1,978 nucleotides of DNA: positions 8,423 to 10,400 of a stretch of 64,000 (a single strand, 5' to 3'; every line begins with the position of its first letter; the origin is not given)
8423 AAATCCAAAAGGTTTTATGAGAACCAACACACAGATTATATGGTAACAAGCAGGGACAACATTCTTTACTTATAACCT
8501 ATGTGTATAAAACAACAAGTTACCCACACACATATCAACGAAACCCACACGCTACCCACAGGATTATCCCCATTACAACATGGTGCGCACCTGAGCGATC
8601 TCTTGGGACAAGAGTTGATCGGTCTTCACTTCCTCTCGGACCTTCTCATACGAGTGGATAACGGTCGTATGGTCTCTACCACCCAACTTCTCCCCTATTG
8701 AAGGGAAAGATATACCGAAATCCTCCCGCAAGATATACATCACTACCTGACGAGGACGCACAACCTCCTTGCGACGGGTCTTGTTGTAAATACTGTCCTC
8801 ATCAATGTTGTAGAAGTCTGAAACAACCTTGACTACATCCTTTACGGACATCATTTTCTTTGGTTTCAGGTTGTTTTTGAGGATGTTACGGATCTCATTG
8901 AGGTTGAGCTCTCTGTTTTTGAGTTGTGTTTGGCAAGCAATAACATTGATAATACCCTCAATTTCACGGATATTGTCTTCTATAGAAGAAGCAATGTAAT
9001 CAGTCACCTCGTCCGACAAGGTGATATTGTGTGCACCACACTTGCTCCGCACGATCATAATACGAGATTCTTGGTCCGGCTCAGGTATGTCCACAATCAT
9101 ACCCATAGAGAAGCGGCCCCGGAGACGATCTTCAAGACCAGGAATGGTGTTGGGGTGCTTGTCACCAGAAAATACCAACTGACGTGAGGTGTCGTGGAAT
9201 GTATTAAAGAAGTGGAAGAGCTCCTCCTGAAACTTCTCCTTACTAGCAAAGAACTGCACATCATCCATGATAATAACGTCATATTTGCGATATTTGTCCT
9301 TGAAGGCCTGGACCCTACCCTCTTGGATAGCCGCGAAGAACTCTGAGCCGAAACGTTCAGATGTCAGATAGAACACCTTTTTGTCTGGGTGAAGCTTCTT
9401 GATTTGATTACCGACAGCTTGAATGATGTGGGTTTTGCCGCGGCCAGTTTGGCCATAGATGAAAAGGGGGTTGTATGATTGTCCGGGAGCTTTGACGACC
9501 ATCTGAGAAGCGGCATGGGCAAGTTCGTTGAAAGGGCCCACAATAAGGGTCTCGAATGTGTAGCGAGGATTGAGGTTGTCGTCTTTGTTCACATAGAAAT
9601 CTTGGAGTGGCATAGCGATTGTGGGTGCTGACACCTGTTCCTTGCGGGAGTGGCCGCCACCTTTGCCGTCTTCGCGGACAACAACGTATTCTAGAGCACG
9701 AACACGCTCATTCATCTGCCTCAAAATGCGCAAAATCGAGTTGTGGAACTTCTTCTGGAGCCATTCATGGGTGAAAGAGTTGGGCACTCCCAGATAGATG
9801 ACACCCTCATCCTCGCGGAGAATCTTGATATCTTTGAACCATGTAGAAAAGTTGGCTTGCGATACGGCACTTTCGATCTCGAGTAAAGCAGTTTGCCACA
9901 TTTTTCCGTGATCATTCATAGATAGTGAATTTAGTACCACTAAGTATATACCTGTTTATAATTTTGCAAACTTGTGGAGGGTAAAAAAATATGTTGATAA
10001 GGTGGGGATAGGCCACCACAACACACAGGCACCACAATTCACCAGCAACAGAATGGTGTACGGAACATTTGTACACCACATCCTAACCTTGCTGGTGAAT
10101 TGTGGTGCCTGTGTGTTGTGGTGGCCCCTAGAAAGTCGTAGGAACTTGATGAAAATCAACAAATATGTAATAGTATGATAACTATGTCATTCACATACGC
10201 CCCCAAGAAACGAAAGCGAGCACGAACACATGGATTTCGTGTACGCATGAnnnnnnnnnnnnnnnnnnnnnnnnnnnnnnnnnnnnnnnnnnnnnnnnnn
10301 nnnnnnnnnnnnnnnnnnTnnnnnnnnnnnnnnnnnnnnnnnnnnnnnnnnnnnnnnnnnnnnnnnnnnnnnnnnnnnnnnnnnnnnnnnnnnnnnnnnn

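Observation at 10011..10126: Perfect 38-bp inverted repeat (116-bp cruciform-capable element) between dnaA and rpmH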

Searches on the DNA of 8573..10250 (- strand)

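Call 30: search_rna_families(source=window, start=9900, end=10250, threshold=evalue, max_evalue=10)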
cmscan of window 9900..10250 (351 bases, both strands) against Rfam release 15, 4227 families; matches with E-value up to 10: 9.
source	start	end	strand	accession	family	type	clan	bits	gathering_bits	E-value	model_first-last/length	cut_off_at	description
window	10013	10124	-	RF04133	MIR2646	Gene; miRNA;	-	45.9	245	6.7e-09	1-256/256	no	MIR2646 microRNA precursor family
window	10010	10126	-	RF03666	MIR7724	Gene; miRNA;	-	45.1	100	2.2e-08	23-147/169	no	MIR7724 microRNA precursor family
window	10014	10123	+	RF03743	MIR7696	Gene; miRNA;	-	45.1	83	8.4e-08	1-88/88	no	MIR7696 microRNA precursor family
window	10021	10116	+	RF04043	mir-2062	Gene; miRNA;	-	34.7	90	7.5e-06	1-72/72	no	mir-2062 microRNA precursor family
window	10029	10105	-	RF00911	mir-672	Gene; miRNA;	-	21.6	97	0.053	1-81/81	no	mir-672 microRNA precursor family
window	9914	9981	+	RF01810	pntA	Gene; sRNA;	-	21.5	54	0.51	1-62/62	no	pntA sRNA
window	9999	10133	+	RF03319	mir-989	Gene; miRNA;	-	18.8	59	0.14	1-109/109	no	mir-989 microRNA precursor family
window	10144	10164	-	RF04036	mir-2076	Gene; miRNA;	-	13.6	90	8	22-46/68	no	mir-2076 microRNA precursor family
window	9902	9970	+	RF00273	SNORD59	Gene; snRNA; snoRNA; CD-box;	CL00065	13.6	45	9.2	1-73/73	no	Small nucleolar RNA SNORD59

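Call 44: search_rna_families(sources=[L012, L081, L143, L155, L163, L014, L013, L007, L009, L010, L030, L036, L040], threshold=gathering)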
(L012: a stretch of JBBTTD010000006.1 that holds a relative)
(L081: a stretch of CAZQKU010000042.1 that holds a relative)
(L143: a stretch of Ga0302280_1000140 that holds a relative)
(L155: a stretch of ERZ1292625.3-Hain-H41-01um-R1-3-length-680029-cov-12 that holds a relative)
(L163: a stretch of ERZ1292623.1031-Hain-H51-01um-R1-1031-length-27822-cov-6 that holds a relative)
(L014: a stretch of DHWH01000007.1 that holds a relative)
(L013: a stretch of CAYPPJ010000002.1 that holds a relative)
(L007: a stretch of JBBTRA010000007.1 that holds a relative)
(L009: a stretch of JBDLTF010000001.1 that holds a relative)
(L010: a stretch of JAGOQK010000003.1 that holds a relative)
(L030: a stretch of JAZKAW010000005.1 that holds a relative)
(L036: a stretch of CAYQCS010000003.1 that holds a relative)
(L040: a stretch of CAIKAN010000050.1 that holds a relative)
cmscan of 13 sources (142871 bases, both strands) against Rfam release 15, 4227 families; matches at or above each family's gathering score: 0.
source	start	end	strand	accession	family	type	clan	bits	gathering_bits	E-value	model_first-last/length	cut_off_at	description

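Call 59: build_rna_model(alignment_id=A2)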
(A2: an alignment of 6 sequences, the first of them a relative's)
Model R1 built from alignment A2 (6 sequences, 119 columns); structure: RNAalifold consensus.
model positions 82; base pairs 18; branch points 1; effective number of sequences 3.28; information 0.692 bits per position. Calibrated on 0.2 Mb of random sequence (short: E-values are rough).
structure used (alignment columns):
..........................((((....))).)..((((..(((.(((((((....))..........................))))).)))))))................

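Call 61: search_with_rna_model(model_id=R1, sources=[window, L005, L006, L007, L008, L009, L010, L011, L012, L013, L014, L015, L016, L017, L018, L019, L020, L021, L022, L023, L024, L025, L026, L028, L029, L030, L031, L032, L033, L034, L035, L036, L037, L039, L040, L041, L042, L043, L044, L045, L046, L048, L049, L050, L051, L052, L053, L054, L055, L056, L057, L058, L059, L060, L061, L062, L063, L064, L065, L066, L067, L068, L069, L070, L071, L072, L073, L074, L075, L076, L079, L080, L081, L082, L084, L091, L092, L093, L095, L103, L104, L105, L106, L107, L108, L112, L113, L116, L117, L119, L122, L123, L127, L129, L131, L132, L135, L139, L140, L142], max_evalue=1)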
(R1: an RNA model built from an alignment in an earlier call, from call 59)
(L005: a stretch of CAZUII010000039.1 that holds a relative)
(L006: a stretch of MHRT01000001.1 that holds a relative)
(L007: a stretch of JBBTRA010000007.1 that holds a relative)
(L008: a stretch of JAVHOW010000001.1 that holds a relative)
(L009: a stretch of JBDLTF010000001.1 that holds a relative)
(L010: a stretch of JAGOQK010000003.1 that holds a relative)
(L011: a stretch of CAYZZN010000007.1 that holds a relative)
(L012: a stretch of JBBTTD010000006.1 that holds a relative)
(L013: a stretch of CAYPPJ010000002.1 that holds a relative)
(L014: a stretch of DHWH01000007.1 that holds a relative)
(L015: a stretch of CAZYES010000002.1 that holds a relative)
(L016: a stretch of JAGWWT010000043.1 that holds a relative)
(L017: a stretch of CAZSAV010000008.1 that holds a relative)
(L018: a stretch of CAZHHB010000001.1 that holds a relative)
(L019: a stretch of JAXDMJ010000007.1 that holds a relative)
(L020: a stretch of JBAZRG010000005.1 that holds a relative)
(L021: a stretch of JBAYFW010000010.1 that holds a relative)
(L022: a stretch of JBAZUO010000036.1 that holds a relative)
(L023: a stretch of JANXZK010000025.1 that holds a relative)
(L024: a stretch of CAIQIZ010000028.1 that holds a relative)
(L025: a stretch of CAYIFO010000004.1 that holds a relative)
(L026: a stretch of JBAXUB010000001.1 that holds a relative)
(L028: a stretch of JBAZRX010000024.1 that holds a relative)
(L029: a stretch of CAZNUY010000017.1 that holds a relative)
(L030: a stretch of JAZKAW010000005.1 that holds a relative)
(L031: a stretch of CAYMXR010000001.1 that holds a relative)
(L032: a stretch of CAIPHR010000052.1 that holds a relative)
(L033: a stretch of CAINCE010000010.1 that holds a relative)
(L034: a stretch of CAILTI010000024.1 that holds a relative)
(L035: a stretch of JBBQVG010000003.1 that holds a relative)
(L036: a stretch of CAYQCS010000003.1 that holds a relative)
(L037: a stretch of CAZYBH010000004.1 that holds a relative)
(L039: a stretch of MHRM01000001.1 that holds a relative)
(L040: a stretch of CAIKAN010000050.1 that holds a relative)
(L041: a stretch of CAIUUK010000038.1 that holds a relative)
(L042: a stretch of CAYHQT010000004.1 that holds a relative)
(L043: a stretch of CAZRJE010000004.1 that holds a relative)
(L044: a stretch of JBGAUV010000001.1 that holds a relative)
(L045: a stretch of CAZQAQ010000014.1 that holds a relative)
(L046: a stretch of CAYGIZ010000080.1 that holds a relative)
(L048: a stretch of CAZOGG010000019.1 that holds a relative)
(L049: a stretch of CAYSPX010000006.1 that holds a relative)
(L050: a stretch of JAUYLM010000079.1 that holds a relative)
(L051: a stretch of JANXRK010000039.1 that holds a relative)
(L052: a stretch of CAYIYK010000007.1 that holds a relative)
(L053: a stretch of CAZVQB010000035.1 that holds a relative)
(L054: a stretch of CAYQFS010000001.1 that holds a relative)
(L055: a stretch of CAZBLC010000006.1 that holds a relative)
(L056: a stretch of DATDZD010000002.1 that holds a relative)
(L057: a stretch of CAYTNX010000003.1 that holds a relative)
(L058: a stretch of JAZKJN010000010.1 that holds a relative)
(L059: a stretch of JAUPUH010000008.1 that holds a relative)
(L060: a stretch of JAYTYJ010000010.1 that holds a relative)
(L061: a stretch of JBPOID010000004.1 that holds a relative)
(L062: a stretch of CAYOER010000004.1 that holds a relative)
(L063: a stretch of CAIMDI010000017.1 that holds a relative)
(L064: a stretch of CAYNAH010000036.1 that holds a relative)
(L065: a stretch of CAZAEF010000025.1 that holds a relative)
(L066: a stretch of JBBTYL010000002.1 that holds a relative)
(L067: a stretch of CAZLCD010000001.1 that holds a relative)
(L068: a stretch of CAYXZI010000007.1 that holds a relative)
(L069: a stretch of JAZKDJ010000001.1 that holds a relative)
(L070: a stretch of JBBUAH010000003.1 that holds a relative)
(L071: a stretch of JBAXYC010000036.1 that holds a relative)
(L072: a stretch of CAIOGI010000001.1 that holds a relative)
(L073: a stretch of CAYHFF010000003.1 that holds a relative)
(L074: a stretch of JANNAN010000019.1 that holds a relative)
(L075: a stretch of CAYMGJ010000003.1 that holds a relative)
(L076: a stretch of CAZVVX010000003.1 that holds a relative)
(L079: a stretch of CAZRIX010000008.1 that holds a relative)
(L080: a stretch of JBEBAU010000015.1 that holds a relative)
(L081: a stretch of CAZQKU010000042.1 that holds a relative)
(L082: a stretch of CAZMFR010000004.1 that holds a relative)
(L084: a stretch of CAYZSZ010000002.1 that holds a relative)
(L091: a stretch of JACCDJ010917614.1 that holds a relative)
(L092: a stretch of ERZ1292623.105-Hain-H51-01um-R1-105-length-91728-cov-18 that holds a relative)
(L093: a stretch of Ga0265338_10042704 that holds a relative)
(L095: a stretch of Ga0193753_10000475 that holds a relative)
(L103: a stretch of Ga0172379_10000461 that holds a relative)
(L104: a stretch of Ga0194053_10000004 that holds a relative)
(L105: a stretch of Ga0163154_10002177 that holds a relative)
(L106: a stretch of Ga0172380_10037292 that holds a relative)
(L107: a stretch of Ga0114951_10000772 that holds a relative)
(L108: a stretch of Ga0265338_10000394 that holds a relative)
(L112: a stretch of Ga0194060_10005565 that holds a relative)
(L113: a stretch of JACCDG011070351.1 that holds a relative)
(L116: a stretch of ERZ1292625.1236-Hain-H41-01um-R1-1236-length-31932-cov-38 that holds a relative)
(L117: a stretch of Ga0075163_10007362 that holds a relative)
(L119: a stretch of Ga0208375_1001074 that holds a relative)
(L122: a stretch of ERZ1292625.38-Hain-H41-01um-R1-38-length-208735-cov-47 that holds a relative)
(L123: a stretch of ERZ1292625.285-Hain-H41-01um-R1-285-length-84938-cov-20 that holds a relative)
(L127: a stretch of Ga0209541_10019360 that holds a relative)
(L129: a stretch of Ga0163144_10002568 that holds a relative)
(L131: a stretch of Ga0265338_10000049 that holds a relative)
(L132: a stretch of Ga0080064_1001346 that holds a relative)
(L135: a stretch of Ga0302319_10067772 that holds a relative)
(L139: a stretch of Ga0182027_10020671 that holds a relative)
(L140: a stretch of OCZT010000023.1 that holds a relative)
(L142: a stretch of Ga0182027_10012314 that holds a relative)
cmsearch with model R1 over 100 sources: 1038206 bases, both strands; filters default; matches with E-value up to 1: 6.
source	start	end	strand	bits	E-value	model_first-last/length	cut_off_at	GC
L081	4413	4494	+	92.8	1e-24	1-82/82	no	0.45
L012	3384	3464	-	83.4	7.4e-22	1-82/82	no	0.49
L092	3384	3464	-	83.4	7.4e-22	1-82/82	no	0.49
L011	2115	2221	-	63.6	7.2e-16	1-82/82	no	0.46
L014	4778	4869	+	18.7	0.027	1-82/82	no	0.39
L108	5643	5722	+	14.3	0.58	1-82/82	no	0.41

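Call 62: search_with_rna_model(model_id=R1, sources=[L143, L147, L148, L149, L150, L151, L153, L154, L155, L156, L157, L158, L159, L160, L161, L162, L163, L164, L165, L168, L094, L096, L109, L115, L121, L134, L137, L027, L077, L078, L083, L098, L100, L124, L133, L146, L152, L166], max_evalue=1)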
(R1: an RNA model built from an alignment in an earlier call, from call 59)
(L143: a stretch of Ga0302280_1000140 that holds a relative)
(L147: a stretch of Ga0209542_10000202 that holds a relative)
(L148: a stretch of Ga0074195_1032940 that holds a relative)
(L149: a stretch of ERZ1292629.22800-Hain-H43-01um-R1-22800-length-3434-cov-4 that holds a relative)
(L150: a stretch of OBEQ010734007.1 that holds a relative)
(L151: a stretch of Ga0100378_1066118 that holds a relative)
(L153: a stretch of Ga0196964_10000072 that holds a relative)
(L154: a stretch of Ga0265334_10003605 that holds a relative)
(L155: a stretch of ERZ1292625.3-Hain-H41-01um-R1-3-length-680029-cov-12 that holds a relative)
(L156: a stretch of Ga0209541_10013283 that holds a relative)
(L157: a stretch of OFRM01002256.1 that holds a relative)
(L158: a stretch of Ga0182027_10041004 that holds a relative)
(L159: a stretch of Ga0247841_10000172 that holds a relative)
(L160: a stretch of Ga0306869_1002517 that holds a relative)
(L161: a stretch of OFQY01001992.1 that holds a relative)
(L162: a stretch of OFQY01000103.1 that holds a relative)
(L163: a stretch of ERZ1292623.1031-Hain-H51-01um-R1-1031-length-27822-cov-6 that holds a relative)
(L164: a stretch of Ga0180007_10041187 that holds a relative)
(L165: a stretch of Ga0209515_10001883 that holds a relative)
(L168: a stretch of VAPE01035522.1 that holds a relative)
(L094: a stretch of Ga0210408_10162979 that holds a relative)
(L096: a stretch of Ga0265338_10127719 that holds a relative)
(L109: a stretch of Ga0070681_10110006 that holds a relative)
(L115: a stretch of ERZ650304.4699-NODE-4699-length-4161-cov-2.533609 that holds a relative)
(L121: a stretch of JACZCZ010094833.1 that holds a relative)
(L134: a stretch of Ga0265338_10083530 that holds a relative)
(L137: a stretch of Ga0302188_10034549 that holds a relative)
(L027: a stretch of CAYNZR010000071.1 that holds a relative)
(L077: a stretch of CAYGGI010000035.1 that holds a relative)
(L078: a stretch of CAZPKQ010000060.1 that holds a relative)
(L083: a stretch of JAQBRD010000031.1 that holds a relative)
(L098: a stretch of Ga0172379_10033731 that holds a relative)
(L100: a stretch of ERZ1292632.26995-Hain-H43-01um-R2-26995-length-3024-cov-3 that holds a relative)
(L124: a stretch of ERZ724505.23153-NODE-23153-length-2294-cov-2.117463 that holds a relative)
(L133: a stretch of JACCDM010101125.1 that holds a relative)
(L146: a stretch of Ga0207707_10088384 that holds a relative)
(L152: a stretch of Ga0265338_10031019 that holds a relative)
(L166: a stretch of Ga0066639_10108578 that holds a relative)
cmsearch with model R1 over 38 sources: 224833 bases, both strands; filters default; matches with E-value up to 1: 4.
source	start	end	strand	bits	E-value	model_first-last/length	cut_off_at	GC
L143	4784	4865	+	86.6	1.7e-23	1-82/82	no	0.45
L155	4822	4903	+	82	4e-22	1-82/82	no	0.55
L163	3552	3636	+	74.2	9.5e-20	1-82/82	no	0.55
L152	298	377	+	11.4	0.9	1-82/82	no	0.38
